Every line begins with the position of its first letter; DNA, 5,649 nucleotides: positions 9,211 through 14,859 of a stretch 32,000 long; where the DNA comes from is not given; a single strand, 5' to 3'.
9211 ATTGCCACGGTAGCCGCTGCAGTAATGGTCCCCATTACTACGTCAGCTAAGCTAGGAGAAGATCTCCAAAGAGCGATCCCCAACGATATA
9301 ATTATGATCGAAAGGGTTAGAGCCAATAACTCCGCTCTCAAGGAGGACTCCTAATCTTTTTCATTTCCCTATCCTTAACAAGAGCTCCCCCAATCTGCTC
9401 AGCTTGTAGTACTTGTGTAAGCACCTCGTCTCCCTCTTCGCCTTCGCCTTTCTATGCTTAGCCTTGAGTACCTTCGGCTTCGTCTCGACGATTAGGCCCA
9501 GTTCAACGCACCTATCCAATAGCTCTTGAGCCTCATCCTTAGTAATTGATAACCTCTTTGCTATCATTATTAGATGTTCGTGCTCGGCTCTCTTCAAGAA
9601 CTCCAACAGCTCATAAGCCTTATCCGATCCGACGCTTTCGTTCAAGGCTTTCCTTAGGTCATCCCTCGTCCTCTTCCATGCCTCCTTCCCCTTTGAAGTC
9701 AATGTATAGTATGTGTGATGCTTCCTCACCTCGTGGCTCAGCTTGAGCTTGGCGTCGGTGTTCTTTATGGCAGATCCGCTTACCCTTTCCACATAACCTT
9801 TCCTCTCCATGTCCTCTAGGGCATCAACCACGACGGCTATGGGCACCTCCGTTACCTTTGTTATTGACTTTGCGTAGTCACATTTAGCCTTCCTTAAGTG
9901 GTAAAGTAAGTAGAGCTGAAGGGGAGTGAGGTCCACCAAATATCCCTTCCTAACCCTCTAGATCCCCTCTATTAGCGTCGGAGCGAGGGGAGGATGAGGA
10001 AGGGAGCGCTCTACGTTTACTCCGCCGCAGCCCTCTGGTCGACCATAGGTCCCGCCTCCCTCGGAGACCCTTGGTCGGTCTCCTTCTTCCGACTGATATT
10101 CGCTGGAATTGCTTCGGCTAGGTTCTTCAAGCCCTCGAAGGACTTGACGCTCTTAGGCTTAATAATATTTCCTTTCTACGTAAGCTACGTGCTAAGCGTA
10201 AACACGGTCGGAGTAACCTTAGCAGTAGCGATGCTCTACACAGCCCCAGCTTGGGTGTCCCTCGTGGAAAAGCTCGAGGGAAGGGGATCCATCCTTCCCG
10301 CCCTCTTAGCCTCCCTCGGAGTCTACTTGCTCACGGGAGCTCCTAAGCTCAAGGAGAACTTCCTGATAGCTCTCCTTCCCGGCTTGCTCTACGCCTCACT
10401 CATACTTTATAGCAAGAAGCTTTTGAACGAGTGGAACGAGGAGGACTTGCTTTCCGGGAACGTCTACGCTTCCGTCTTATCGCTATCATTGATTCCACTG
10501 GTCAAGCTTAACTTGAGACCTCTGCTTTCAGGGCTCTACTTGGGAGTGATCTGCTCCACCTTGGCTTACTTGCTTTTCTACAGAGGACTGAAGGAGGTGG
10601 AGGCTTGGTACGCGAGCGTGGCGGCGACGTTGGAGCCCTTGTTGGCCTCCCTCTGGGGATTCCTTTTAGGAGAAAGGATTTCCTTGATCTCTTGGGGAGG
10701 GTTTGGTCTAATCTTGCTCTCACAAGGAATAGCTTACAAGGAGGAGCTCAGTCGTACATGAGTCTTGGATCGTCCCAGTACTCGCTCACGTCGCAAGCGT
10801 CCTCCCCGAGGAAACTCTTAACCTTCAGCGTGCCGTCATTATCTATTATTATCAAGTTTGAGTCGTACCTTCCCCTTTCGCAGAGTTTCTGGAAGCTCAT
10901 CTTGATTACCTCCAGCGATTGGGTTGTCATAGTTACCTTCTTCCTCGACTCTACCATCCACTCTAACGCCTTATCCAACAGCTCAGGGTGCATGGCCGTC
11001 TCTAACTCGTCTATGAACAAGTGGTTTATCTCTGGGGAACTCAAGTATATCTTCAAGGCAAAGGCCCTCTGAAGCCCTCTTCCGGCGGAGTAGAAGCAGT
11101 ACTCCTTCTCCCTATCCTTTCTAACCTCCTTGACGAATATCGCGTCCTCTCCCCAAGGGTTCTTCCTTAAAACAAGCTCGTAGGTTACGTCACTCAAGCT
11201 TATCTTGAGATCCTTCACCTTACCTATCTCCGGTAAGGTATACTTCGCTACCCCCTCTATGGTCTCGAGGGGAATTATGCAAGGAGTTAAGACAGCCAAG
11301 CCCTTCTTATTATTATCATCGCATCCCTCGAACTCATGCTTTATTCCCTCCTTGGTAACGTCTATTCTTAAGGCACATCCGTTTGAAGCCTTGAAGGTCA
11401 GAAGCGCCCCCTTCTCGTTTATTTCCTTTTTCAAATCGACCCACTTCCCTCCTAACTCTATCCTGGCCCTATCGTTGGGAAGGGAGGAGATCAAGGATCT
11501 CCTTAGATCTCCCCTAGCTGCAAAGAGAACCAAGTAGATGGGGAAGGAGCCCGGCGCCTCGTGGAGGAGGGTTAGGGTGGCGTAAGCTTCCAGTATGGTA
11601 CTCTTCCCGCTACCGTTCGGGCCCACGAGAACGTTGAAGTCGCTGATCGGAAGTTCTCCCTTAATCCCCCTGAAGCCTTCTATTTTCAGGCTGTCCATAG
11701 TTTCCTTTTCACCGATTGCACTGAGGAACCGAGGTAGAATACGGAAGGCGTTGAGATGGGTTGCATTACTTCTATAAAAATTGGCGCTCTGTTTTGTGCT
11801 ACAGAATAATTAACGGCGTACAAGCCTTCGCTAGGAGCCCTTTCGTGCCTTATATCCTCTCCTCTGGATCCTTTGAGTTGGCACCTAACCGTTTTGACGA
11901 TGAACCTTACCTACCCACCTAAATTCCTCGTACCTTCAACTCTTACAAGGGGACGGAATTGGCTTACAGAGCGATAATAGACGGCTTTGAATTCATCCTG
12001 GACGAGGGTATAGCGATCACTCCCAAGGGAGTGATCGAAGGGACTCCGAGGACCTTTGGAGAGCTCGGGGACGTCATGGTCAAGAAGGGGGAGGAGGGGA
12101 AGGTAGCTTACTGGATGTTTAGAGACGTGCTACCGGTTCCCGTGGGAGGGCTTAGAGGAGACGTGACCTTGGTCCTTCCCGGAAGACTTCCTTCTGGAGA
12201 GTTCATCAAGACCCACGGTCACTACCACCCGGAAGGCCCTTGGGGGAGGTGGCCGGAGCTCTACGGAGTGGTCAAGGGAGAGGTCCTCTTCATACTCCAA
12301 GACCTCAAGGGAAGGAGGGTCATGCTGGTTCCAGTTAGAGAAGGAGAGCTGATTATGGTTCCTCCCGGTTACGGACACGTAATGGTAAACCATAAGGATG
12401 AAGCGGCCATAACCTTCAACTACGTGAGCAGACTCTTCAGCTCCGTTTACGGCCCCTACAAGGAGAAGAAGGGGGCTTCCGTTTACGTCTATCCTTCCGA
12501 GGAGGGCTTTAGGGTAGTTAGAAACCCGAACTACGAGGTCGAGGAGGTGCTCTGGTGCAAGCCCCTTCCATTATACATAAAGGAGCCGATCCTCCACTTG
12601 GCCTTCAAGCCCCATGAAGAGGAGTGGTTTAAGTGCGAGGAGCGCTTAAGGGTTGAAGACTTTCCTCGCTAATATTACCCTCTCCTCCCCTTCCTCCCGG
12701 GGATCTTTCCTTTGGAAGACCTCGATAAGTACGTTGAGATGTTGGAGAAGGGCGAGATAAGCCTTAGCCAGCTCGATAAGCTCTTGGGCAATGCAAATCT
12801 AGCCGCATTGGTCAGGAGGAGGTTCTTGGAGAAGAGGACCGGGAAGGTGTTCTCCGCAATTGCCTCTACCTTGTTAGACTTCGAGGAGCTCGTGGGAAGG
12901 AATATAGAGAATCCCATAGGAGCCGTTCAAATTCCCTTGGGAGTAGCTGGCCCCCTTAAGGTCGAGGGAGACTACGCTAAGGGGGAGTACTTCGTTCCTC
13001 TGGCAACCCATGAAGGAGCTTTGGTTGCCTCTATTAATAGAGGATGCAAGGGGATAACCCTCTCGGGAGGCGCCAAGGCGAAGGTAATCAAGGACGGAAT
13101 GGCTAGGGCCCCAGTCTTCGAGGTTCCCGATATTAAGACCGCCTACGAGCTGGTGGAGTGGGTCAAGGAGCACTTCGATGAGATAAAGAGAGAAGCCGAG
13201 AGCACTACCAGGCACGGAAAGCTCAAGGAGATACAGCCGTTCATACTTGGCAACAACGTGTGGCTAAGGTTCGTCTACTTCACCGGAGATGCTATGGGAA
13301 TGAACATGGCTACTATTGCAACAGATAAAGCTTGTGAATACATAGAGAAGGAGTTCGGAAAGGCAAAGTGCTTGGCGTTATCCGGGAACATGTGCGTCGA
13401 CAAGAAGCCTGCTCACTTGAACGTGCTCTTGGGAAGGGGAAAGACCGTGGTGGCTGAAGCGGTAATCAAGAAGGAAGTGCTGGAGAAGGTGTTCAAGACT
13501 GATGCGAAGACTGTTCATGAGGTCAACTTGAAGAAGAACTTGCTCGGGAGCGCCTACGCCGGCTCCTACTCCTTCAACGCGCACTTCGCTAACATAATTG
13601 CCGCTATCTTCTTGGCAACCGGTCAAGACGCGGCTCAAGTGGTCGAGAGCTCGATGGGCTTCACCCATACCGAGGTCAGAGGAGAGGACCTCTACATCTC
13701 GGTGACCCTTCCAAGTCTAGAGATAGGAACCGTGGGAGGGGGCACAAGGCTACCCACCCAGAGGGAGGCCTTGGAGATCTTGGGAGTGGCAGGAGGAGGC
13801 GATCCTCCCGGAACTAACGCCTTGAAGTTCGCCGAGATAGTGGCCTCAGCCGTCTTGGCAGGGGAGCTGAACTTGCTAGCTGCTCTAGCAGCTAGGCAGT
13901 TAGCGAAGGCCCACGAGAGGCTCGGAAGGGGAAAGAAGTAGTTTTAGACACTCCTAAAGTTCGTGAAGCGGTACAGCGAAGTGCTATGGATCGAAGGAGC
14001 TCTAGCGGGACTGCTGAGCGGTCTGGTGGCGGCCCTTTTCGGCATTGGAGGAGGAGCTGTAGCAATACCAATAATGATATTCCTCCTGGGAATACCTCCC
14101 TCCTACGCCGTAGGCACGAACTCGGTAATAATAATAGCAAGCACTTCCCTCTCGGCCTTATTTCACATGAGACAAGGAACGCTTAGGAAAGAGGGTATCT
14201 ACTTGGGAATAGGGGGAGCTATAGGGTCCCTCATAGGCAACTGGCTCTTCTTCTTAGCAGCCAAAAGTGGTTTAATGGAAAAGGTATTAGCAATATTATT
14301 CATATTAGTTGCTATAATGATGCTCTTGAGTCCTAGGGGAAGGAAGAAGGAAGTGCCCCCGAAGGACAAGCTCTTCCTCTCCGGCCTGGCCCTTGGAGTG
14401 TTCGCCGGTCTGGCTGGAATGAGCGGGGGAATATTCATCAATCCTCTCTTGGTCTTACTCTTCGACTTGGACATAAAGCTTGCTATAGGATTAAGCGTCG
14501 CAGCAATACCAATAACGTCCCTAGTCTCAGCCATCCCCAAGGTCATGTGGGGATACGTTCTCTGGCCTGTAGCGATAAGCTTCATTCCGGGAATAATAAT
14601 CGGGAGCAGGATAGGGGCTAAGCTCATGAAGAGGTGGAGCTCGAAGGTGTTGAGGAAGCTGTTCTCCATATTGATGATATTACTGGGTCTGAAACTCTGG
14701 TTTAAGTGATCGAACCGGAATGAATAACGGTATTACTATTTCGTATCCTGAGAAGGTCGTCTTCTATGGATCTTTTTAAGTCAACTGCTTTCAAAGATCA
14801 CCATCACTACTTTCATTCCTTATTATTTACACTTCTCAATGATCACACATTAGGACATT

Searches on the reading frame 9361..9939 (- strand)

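Call 36: search_protein_families(library=pfam, proteins=[window:9361-9939:-], max_evalue=0.001)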
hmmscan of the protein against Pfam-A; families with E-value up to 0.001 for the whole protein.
window:9361-9939:- (192 aa): 7 families
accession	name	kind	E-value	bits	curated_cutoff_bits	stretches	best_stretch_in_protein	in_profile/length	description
PF10007.15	DUF2250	-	1.4e-45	153.8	24.4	2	5-89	7-91/93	Uncharacterized protein conserved in archaea (DUF2250)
PF12802.13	MarR_2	-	3.5e-10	40.3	27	1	3-54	2-54/61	MarR family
PF14394.12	DUF4423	-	2.1e-06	28.1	30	1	123-166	39-82/165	Domain of unknown function (DUF4423)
PF24409.1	wHTH-PRTase_assc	-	1.1e-05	25.9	27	0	115-151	6-42/83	wHTH-PRTase associated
PF01978.25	TrmB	-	2.9e-05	24.3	25.6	0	23-56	25-58/68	Sugar-specific transcriptional regulator TrmB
PF13601.12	HTH_34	-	3.5e-05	24.3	27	0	12-97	9-78/80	Winged helix DNA-binding domain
PF09339.16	HTH_IclR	-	0.00055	20.1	22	0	106-151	3-49/52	IclR helix-turn-helix domain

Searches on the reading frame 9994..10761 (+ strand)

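Call 36: search_protein_families(library=pfam, proteins=[window:9994-10761:+], max_evalue=0.001)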
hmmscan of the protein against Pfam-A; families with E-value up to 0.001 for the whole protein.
window:9994-10761:+ (255 aa): 1 family
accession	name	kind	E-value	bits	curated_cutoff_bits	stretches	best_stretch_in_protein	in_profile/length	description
PF00892.27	EamA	-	4.3e-19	69.6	28.2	1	124-243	5-129/135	EamA-like transporter family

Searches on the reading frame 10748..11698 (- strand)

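Call 36: search_protein_families(library=pfam, proteins=[window:10748-11698:-], max_evalue=0.001)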
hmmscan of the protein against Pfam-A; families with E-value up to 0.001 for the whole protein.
window:10748-11698:- (316 aa): 6 families
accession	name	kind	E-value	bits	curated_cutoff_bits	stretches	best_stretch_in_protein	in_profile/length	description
PF13304.12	AAA_21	-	3.6e-15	57.3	27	1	21-265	1-303/304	AAA domain, putative AbiEii toxin, Type IV TA system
PF13175.12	AAA_15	-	7.2e-12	46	32.1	1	2-38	4-42/374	AAA ATPase domain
PF13476.12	AAA_23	-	1.5e-06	29.5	27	1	3-38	1-38/201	AAA domain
PF02463.25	SMC_N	-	4.4e-06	26.7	40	1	3-38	4-43/220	RecF/RecN/SMC N terminal domain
PF13555.12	AAA_29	-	1.6e-05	25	27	1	20-42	23-45/61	P-loop containing region of AAA domain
PF13401.12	AAA_22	-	0.00074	20.3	27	0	22-78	8-63/130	AAA domain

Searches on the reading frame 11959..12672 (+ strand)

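Call 36: search_protein_families(library=pfam, proteins=[window:11959-12672:+], max_evalue=0.001)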
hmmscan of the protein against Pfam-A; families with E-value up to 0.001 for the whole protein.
window:11959-12672:+ (237 aa): 3 families
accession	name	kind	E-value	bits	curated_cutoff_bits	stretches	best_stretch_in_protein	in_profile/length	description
PF06560.17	GPI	-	1.6e-23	83.4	20.7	1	64-189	49-176/182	Glucose-6-phosphate isomerase (GPI)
PF00190.28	Cupin_1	-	7.8e-05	22.7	22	1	99-152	55-109/151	Cupin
PF07883.17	Cupin_2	-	0.00023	21.2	27.2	1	100-151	20-65/70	Cupin domain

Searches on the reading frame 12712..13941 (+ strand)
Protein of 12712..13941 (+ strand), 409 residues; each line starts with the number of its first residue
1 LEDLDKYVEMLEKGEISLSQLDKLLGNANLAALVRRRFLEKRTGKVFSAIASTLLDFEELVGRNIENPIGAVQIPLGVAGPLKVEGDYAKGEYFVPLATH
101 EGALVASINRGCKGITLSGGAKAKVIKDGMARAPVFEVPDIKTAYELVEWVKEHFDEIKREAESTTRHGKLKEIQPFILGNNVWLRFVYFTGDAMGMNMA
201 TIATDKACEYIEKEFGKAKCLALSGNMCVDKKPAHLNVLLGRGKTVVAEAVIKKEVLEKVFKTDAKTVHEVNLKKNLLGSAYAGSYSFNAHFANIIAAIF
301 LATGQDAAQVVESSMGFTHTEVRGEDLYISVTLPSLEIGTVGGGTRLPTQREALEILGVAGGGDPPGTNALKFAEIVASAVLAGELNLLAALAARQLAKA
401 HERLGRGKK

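Call 36: search_protein_families(library=pfam, proteins=[window:12712-13941:+], max_evalue=0.001)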
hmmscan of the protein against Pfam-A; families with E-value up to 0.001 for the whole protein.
window:12712-13941:+ (409 aa): 1 family
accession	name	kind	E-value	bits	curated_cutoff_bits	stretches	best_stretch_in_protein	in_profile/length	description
PF00368.23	HMG-CoA_red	-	1.1e-140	469.3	27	1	34-406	4-368/368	Hydroxymethylglutaryl-coenzyme A reductase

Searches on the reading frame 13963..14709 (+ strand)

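Call 36: search_protein_families(library=pfam, proteins=[window:13963-14709:+], max_evalue=0.001)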
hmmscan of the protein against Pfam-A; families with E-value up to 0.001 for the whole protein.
window:13963-14709:+ (248 aa): 1 family
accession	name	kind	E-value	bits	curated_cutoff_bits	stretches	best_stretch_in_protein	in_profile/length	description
PF01925.25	TauE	-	9.1e-49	166.7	32.6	1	13-245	2-237/237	Sulfite exporter TauE/SafE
